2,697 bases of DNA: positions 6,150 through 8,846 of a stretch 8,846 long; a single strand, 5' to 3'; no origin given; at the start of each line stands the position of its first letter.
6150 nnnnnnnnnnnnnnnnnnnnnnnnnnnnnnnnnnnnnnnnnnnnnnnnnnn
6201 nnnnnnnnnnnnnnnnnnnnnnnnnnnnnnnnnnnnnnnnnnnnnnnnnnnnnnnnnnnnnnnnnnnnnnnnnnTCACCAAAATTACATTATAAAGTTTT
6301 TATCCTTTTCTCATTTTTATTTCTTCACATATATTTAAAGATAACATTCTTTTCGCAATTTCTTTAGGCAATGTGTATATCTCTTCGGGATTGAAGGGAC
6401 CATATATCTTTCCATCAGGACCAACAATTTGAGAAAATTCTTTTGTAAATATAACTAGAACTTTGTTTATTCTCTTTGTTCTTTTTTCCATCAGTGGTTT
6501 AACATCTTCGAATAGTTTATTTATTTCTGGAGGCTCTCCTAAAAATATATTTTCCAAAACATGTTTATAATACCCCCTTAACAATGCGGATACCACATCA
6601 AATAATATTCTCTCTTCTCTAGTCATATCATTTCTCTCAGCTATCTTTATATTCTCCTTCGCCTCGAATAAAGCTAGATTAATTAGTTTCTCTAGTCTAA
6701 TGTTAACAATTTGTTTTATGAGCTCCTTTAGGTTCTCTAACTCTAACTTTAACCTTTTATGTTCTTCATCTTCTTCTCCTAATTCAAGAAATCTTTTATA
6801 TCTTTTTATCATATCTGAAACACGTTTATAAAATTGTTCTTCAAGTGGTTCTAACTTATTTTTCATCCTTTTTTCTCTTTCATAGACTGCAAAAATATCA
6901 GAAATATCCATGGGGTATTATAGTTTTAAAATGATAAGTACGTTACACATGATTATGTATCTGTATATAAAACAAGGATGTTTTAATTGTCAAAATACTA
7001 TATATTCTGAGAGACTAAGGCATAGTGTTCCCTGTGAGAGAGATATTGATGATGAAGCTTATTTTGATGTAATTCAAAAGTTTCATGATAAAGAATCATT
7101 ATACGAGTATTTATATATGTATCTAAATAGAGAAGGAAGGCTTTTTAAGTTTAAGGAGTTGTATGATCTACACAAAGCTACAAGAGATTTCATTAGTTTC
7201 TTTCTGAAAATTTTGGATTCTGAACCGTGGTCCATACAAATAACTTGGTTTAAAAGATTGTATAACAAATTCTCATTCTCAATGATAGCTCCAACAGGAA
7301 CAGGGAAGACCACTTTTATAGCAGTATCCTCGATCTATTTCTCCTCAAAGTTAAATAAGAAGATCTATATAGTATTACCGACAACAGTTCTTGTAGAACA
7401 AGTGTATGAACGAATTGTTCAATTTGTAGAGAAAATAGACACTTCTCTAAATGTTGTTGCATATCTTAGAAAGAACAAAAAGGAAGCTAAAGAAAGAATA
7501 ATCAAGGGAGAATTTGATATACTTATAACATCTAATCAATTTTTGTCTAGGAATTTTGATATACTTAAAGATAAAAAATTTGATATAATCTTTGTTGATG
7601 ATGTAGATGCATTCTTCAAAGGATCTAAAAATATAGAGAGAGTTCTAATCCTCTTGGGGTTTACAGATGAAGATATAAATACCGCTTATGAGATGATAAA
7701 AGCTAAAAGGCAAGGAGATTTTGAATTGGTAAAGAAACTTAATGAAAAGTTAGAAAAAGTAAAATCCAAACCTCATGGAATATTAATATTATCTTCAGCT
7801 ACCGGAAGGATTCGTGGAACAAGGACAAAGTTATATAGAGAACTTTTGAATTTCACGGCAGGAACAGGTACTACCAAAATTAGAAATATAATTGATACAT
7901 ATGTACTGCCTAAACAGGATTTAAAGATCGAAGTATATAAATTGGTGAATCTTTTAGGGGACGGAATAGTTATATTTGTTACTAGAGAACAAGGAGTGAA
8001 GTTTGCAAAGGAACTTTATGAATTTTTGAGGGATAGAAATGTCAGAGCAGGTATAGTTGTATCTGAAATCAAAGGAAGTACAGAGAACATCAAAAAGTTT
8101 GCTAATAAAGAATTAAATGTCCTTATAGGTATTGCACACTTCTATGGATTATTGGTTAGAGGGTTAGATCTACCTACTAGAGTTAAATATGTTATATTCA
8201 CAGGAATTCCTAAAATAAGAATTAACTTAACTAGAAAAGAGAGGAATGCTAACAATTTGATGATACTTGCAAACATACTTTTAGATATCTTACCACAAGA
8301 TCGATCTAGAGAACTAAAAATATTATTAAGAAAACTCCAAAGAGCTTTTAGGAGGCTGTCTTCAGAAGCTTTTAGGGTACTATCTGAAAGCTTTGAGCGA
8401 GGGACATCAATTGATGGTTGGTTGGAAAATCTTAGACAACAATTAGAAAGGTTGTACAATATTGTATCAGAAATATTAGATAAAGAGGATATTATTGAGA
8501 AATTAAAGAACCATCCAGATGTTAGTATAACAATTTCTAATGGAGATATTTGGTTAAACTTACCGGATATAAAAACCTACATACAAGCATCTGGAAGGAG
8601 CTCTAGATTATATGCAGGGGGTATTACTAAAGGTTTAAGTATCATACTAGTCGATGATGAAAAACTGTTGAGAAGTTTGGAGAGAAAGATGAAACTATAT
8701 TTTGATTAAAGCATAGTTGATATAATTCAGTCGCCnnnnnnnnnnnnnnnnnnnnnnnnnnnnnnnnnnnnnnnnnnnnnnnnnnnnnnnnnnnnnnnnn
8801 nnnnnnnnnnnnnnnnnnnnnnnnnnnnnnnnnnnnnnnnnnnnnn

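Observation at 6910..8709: Reverse gyrase encoded as a stand-alone helicase half (split gene)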

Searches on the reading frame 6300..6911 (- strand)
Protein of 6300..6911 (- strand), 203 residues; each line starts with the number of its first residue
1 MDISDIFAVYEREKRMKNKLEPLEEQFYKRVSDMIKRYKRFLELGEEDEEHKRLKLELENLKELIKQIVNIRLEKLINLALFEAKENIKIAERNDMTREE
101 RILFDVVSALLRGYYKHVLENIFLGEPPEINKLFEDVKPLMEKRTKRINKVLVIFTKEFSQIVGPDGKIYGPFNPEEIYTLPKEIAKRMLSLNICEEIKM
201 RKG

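Call 8: find_encoding_contigs(protein=window:6300-6911:-, flank=10000, max_places=6)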
Protein window:6300-6911:- (203 aa): 7 contigs read that carry it; 6 places shown.
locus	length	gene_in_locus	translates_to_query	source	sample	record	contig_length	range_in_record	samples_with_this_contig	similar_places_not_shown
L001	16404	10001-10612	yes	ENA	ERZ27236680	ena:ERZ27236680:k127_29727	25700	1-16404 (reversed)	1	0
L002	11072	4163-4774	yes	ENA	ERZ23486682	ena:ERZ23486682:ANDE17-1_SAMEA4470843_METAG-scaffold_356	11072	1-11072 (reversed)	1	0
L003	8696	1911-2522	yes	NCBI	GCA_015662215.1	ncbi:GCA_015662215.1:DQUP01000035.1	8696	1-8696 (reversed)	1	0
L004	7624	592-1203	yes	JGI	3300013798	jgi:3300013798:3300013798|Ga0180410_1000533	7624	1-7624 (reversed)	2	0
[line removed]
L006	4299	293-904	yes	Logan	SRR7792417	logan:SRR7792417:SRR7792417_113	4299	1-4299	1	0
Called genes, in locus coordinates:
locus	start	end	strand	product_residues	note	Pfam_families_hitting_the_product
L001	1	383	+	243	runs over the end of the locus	-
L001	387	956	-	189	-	PF04266:ASCH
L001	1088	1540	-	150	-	PF01951:Archease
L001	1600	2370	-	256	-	PF02355:SecD_SecF_C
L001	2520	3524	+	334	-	-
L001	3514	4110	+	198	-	-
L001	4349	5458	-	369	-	PF02005:TRM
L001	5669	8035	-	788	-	PF08351:TmcA_N, PF13508:Acetyltransf_7 (faint), PF05127:NAT10_TcmA_helicase, PF13718:GNAT_acetyltr_2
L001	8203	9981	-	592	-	PF04851:ResIII, PF00270:DEAD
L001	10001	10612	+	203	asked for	PF05916:Sld5 (faint), PF22090:Gins51_C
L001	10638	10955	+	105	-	PF00935:Ribosomal_L44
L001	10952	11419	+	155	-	PF27325:MJ0538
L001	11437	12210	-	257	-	PF09754:PAC2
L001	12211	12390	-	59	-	PF04135:Nop10p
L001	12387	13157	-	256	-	PF00575:S1 (weak), PF07541:EIF_2_alpha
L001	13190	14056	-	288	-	-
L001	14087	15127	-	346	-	-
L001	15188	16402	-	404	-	?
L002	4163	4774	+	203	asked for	PF05916:Sld5 (faint), PF22090:Gins51_C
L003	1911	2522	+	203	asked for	PF05916:Sld5 (faint), PF22090:Gins51_C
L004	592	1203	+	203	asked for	PF05916:Sld5 (faint), PF22090:Gins51_C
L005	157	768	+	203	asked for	PF05916:Sld5 (faint), PF22090:Gins51_C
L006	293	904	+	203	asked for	PF05916:Sld5 (faint), PF22090:Gins51_C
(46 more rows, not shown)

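Call 40: search_protein_families(library=pfam, proteins=[L001:3514-4110:+, L001:2520-3524:+, L001:5669-8035:-], max_evalue=0.001)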
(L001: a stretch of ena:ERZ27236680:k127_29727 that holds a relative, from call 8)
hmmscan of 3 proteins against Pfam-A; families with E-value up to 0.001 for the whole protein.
L001:3514-4110:+ (198 aa): 0 families

L001:2520-3524:+ (334 aa): 0 families

L001:5669-8035:- (788 aa): 5 families
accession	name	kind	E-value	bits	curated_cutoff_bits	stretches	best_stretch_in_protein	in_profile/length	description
PF05127.21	NAT10_TcmA_helicase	-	8.7e-54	182.5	22.7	1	260-436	1-176/176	RNA cytidine acetyltransferase NAT10/TcmA, helicase domain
PF08351.18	TmcA_N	-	2e-47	161.8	22.7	1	18-195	3-178/178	tRNA(Met) cytidine acetyltransferase TmcA, N-terminal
PF13718.12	GNAT_acetyltr_2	-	1e-44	153.1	24.6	2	476-591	2-125/229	GNAT acetyltransferase 2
PF13508.13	Acetyltransf_7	-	6.2e-06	26.9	27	1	563-619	30-83/84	Acetyltransferase (GNAT) domain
PF00583.31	Acetyltransf_1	-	0.00024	21.8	20.7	0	562-618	59-116/116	Acetyltransferase (GNAT) family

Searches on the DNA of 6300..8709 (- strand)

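Call 31: search_rna_families(source=L001, start=4050, end=4400, threshold=evalue, max_evalue=5)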
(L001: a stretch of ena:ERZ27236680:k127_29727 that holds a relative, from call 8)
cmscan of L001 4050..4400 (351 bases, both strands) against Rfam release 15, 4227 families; matches with E-value up to 5: 2.
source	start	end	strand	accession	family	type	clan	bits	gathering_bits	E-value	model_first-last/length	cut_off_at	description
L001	4280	4344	+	RF03665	MIR4359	Gene; miRNA;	-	18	75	1.1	1-67/67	no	MIR4359 microRNA precursor family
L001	4278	4316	-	RF02854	Ysr100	Gene; sRNA;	-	17.3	47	0.78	23-63/120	no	Yersinia sRNA 100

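Call 80: search_rna_families(sources=[L024, L031, L019, L018, L022, window], threshold=evalue, max_evalue=0.5)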
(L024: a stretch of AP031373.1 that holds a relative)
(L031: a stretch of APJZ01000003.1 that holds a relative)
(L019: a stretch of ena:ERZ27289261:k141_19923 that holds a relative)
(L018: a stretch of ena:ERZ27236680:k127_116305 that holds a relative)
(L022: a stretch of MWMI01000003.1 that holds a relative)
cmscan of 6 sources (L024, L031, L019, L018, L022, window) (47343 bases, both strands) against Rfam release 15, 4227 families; matches with E-value up to 0.5: 2.
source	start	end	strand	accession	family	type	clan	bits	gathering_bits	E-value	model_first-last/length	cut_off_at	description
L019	11467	11541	+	RF00005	tRNA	Gene; tRNA;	CL00001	58.6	29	3.3e-10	1-71/71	no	tRNA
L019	11506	11540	+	RF01684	mascRNA-menRNA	Gene;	-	27.6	42.5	0.15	1-56/56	no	MALAT1-associated small cytoplasmic RNA/MEN beta RNA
